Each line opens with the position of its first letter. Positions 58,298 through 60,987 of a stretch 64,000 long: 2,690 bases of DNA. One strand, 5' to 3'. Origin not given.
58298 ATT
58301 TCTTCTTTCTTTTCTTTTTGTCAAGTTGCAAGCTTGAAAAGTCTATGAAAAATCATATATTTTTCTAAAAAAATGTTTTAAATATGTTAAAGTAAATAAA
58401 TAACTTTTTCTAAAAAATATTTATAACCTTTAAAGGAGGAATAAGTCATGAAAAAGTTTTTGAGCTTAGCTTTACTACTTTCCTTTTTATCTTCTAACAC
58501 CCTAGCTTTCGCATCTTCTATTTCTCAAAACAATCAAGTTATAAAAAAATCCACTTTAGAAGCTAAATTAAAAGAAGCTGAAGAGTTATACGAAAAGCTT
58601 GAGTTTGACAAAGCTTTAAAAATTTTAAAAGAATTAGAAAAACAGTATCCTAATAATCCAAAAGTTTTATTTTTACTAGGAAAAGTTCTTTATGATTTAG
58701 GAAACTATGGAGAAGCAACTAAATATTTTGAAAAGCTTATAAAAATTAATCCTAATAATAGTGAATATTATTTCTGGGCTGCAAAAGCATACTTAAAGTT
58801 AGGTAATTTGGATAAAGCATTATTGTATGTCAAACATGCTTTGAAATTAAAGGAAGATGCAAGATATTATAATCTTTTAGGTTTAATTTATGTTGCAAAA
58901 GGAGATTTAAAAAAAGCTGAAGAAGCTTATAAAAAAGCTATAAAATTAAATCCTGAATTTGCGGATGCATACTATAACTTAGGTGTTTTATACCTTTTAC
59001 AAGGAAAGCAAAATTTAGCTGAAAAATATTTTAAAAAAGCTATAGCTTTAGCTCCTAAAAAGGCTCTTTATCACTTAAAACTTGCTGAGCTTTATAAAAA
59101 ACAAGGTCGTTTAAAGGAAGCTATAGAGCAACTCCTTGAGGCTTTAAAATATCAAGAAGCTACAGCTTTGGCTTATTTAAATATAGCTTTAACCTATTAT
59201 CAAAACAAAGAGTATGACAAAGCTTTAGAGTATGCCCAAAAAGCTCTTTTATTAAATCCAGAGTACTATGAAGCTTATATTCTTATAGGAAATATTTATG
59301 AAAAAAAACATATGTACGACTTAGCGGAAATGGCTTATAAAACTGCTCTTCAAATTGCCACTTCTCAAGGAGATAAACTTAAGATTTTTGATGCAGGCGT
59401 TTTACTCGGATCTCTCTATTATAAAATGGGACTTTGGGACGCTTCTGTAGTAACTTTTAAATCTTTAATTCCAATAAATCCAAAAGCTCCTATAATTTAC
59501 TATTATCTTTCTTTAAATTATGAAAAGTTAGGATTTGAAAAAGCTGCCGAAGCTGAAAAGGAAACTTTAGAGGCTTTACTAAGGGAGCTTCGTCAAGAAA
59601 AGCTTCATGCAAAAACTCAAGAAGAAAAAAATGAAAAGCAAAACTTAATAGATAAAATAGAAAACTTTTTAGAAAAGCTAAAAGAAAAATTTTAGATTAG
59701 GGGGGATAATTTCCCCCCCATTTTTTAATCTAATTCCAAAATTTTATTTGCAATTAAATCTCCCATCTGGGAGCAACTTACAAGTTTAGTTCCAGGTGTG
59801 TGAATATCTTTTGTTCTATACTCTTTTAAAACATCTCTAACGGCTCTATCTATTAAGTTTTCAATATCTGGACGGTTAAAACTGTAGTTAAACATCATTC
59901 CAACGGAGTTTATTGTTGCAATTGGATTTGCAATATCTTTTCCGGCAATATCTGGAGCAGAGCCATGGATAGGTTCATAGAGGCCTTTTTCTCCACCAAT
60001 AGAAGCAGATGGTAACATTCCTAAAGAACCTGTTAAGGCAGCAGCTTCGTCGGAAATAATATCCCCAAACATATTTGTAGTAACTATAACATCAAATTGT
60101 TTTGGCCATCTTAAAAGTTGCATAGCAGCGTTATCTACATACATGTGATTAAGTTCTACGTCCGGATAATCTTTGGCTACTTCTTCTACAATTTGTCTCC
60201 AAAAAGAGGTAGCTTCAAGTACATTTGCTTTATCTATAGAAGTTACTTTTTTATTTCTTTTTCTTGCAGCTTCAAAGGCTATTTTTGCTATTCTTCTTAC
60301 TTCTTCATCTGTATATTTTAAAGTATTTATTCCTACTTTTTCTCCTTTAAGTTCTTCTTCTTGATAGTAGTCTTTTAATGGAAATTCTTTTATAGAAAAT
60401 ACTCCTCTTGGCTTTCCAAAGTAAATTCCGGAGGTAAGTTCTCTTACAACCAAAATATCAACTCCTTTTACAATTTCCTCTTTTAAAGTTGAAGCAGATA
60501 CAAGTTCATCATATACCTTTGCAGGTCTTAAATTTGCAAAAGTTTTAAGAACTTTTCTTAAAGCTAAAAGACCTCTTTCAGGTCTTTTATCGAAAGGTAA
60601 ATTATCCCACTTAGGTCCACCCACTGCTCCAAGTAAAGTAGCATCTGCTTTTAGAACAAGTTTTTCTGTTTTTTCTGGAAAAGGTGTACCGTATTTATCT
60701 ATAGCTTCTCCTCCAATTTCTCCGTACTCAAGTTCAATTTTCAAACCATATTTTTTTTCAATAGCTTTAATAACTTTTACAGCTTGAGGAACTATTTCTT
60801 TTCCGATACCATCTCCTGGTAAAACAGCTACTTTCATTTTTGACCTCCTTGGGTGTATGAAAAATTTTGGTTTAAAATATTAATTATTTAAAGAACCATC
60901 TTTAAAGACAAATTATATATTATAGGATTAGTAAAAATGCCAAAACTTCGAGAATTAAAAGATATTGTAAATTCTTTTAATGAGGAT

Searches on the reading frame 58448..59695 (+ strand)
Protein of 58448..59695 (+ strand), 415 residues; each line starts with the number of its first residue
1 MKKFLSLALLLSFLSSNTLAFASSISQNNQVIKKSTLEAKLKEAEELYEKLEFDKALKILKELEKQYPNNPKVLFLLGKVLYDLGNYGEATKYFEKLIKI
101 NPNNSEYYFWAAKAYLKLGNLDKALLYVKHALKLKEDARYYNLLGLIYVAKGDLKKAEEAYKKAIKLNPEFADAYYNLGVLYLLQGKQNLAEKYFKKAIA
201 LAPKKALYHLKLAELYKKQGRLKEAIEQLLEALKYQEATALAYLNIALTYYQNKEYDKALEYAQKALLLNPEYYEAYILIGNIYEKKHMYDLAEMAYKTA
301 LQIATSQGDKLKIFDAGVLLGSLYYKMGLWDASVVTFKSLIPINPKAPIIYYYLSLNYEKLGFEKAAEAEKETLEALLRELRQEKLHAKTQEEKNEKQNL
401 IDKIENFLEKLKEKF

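Call 77: search_protein_families(library=pfam, proteins=[window:58448-59695:+], max_evalue=0.00001)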
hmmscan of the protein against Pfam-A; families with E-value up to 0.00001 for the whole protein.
window:58448-59695:+ (415 aa): 27 families (the best 25 are shown)
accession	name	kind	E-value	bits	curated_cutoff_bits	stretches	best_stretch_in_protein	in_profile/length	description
PF00515.34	TPR_1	-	6.7e-47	155.9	27.8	4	138-171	1-34/34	Tetratricopeptide repeat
PF07719.23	TPR_2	-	7.3e-47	154.1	27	4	71-104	1-34/34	Tetratricopeptide repeat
PF13181.12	TPR_8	-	6.6e-42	138.5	25.7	3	138-170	1-33/34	Tetratricopeptide repeat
PF13432.12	TPR_16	-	2.7e-41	140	32.7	5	144-204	3-63/65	Tetratricopeptide repeat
PF13414.12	TPR_11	-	4.6e-37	125.9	26.8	3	145-186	1-42/42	TPR repeat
PF13431.12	TPR_17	-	4.1e-34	114.4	24.4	2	160-192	1-33/34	Tetratricopeptide repeat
PF13424.12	TPR_12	-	3.3e-33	114.2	30.1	1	208-267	6-72/77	Tetratricopeptide repeat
PF14559.12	TPR_19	-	1.1e-32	112.6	25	2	82-145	2-66/68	Tetratricopeptide repeat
PF13428.12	TPR_14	-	1e-28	97.3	23.5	0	72-113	2-43/44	Tetratricopeptide repeat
PF13174.12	TPR_6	-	1.1e-21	76.4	26.3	0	73-103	2-32/33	Tetratricopeptide repeat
PF13176.12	TPR_7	-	8.8e-21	72.6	27.9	0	143-170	4-33/36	Tetratricopeptide repeat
PF13374.12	TPR_10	-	3e-20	72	27.5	0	239-267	1-29/42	Tetratricopeptide repeat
PF12895.13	ANAPC3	-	2e-16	60.4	27.2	2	43-96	29-81/82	Anaphase-promoting complex, cyclosome, subunit 3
PF23914.1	TPR_CcmH_CycH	-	8e-16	58.7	42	0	50-106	100-156/158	Cytochrome c-type biogenesis protein H TPR domain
PF13371.12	TPR_9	-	1.8e-15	57.1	35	0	145-205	2-62/73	Tetratricopeptide repeat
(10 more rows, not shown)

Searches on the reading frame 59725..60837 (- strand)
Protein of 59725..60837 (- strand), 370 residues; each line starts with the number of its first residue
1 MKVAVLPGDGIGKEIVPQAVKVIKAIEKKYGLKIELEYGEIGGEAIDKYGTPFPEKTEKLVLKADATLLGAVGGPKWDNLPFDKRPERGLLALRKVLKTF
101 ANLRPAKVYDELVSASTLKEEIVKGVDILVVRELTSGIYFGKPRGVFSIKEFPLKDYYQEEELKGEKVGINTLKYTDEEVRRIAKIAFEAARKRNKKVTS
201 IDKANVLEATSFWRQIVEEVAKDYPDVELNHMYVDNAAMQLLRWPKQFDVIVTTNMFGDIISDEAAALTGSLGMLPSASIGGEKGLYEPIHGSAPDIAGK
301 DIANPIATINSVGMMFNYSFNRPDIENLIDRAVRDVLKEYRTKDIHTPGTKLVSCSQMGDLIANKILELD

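Call 77: search_protein_families(library=pfam, proteins=[window:59725-60837:-], max_evalue=0.00001)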
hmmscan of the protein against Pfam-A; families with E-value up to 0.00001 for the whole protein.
window:59725-60837:- (370 aa): 1 family
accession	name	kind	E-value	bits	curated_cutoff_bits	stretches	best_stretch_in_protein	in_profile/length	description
PF00180.25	Iso_dh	-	1.5e-135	452.4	27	1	2-362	1-348/348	Isocitrate/isopropylmalate dehydrogenase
